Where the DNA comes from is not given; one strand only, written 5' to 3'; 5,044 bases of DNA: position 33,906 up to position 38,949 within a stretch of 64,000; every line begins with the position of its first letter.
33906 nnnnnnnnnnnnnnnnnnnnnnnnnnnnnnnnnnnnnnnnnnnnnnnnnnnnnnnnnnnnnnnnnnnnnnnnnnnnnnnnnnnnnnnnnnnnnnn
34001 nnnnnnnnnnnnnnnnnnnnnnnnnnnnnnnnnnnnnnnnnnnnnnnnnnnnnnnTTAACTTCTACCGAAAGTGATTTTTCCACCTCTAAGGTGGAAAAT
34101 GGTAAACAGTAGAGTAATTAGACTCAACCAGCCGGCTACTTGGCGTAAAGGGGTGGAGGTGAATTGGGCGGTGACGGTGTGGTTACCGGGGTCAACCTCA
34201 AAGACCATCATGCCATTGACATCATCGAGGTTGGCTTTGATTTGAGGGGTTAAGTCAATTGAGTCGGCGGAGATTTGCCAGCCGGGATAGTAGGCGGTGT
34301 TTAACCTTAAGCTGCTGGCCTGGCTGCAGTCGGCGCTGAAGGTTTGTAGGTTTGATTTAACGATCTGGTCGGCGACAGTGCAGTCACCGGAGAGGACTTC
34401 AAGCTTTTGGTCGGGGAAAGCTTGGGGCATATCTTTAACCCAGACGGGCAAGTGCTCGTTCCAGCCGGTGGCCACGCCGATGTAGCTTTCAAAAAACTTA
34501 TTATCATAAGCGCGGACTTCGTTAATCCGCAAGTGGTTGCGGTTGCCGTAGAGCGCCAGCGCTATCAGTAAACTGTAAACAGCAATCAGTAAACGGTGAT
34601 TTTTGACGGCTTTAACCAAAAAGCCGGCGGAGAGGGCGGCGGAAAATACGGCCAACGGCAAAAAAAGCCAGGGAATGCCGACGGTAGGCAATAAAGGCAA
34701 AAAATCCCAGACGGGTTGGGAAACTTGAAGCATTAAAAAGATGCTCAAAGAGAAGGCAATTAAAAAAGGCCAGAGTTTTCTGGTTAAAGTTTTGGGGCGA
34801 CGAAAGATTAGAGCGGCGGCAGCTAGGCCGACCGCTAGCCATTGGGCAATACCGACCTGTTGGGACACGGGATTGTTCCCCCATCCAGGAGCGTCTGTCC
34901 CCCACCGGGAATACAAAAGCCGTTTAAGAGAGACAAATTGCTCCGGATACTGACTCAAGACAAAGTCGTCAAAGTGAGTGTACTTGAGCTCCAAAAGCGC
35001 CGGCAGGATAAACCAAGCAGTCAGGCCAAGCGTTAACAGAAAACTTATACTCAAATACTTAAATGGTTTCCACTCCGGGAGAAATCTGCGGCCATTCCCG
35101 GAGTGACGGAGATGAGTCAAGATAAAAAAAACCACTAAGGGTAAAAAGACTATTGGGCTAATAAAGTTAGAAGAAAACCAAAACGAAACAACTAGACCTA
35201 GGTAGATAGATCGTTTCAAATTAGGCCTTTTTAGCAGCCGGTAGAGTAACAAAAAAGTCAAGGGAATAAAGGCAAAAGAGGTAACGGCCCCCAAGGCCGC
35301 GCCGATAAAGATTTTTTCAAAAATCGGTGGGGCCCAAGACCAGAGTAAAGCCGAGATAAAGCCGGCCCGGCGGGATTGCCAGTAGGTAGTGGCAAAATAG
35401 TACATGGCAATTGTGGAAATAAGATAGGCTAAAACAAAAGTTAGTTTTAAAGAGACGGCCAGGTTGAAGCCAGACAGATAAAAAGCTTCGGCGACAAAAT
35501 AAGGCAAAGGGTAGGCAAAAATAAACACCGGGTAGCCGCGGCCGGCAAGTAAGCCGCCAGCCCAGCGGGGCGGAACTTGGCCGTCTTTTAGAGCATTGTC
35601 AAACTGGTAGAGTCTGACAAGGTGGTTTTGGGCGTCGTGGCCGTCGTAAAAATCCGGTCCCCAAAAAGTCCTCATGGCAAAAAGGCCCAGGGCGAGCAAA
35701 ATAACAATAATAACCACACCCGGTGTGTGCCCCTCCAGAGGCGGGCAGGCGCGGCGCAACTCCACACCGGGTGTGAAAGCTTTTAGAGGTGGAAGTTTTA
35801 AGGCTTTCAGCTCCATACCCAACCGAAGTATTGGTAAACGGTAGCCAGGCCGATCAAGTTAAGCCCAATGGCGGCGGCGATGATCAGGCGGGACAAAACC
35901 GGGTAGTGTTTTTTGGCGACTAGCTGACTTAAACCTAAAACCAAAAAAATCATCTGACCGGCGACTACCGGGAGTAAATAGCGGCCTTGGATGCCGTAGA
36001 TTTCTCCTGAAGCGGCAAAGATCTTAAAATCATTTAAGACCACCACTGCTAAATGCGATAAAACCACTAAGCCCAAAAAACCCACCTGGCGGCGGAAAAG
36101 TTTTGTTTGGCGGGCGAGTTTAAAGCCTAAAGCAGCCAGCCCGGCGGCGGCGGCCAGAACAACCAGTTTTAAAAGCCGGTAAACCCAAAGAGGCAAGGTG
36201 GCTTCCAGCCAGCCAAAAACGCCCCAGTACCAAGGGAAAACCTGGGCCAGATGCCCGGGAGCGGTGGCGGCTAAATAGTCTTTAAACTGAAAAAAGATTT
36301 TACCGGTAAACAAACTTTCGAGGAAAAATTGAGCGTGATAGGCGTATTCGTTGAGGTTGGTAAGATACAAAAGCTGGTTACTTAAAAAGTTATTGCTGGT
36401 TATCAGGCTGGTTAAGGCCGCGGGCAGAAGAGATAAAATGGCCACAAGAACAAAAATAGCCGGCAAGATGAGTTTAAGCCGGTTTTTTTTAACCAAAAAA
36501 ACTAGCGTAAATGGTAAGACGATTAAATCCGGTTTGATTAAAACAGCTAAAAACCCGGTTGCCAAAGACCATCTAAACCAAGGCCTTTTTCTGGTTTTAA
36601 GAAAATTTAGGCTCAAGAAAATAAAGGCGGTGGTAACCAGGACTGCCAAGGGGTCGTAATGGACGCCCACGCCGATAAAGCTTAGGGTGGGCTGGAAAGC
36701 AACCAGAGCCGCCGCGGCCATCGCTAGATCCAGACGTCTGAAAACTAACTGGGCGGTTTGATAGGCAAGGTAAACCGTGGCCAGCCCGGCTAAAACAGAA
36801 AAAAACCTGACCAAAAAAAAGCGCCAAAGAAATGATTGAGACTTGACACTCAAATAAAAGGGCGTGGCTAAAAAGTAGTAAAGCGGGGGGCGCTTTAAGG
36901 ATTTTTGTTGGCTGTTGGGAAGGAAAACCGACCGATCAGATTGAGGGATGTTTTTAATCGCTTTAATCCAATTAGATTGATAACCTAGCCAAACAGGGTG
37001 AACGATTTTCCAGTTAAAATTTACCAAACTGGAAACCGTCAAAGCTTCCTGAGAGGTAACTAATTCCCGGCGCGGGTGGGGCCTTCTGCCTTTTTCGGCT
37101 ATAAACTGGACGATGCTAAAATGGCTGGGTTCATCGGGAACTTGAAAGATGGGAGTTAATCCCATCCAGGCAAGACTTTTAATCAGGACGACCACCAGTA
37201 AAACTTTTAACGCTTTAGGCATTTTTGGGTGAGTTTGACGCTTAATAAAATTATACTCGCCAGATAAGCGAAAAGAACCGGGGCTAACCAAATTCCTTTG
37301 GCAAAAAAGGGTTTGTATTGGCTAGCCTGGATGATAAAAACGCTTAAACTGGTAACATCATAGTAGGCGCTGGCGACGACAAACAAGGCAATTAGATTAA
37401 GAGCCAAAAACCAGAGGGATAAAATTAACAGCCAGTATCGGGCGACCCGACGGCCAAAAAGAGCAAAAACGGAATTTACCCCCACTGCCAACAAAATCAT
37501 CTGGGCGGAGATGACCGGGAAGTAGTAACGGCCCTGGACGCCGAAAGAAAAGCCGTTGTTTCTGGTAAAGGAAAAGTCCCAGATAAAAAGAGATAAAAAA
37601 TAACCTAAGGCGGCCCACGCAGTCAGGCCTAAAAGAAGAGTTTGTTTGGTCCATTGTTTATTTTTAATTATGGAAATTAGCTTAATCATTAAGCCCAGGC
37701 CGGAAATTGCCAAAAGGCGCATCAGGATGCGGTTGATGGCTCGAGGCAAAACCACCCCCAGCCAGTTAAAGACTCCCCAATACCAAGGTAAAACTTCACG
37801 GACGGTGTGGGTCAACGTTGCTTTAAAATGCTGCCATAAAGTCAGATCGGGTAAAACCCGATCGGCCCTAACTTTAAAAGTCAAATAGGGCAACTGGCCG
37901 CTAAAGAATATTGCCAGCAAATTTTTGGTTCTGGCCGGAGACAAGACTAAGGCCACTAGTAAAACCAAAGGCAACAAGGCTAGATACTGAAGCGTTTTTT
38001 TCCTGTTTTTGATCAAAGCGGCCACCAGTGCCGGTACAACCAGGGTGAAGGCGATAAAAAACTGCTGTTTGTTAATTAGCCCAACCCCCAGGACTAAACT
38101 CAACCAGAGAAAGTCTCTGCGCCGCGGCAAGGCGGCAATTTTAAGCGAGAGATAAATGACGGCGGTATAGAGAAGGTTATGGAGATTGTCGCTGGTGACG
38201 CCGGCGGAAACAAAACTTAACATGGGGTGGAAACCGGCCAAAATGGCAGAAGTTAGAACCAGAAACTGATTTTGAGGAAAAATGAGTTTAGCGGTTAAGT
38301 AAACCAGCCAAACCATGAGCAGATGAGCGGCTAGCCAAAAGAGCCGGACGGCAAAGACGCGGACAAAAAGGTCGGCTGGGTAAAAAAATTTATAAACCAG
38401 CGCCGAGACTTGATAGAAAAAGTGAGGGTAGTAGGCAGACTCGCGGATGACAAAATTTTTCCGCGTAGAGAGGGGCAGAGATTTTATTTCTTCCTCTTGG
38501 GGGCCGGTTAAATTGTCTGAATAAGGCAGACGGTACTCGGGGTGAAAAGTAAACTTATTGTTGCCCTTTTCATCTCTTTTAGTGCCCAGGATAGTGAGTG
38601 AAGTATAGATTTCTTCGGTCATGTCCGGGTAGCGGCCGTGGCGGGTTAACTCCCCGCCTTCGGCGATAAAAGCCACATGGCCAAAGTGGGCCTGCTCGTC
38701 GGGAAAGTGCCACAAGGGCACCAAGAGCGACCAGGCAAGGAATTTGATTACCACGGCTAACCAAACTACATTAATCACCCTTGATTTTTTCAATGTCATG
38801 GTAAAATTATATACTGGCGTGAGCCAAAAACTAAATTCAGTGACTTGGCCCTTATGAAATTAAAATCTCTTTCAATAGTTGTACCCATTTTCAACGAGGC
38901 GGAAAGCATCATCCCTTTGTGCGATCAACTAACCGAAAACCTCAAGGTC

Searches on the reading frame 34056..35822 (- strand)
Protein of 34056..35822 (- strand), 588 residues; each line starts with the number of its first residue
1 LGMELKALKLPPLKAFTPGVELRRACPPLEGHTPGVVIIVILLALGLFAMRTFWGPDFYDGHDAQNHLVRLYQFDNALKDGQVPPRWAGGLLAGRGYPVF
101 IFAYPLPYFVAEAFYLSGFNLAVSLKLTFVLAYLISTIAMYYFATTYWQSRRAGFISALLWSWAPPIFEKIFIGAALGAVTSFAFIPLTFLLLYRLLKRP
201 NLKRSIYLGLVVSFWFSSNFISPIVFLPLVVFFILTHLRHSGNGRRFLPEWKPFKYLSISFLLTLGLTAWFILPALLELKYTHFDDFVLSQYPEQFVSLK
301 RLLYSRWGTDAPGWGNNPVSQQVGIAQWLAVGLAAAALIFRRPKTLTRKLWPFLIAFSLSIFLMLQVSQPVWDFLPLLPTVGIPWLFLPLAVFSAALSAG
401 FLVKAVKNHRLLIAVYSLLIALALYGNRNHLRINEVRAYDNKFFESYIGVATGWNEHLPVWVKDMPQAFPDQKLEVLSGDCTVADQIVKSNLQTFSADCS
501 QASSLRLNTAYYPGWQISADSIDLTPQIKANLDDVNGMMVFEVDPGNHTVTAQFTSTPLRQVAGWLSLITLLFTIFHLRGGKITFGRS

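Call 6: search_protein_families(library=pfam, proteins=[window:34056-35822:-], max_evalue=0.01)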
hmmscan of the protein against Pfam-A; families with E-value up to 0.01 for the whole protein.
window:34056-35822:- (588 aa): 1 family
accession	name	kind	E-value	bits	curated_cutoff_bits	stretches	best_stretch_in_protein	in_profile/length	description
PF13231.12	PMT_2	-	0.00032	21.4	26.1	1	107-240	7-136/160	Dolichyl-phosphate-mannose-protein mannosyltransferase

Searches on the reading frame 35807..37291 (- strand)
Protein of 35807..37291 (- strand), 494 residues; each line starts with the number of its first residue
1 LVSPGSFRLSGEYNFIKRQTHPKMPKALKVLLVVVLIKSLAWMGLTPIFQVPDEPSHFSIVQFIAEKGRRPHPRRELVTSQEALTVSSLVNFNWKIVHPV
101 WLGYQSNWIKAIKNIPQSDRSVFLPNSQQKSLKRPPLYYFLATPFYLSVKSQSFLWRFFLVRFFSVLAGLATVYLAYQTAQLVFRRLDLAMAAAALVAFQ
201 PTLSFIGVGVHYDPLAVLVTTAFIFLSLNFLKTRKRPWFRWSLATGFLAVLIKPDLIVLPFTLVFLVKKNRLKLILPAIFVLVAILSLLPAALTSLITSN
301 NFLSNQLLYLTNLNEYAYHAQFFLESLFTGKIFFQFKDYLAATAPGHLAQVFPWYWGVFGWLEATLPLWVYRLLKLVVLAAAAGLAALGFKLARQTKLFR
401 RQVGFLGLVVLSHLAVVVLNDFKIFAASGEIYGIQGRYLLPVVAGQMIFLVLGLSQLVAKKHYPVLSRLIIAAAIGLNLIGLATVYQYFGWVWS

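Call 6: search_protein_families(library=pfam, proteins=[window:35807-37291:-], max_evalue=0.01)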
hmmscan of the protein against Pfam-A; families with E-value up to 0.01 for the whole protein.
window:35807-37291:- (494 aa): 3 families
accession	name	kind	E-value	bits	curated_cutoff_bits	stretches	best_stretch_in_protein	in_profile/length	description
PF09913.15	DUF2142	-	6.9e-14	51.9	30.1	1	40-443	5-392/395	Predicted membrane protein (DUF2142)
PF13231.12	PMT_2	-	1.3e-07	32.4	26.1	1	157-289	20-155/160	Dolichyl-phosphate-mannose-protein mannosyltransferase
PF02366.24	PMT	-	9e-05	22.6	22.7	1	157-293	81-232/245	Dolichyl-phosphate-mannose-protein mannosyltransferase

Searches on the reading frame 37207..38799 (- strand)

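Call 6: search_protein_families(library=pfam, proteins=[window:37207-38799:-], max_evalue=0.01)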
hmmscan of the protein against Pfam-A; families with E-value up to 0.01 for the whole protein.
window:37207-38799:- (530 aa): 1 family
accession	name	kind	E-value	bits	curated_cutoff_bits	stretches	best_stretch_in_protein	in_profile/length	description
PF13231.12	PMT_2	-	8.8e-11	42.7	26.1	1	148-288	21-156/160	Dolichyl-phosphate-mannose-protein mannosyltransferase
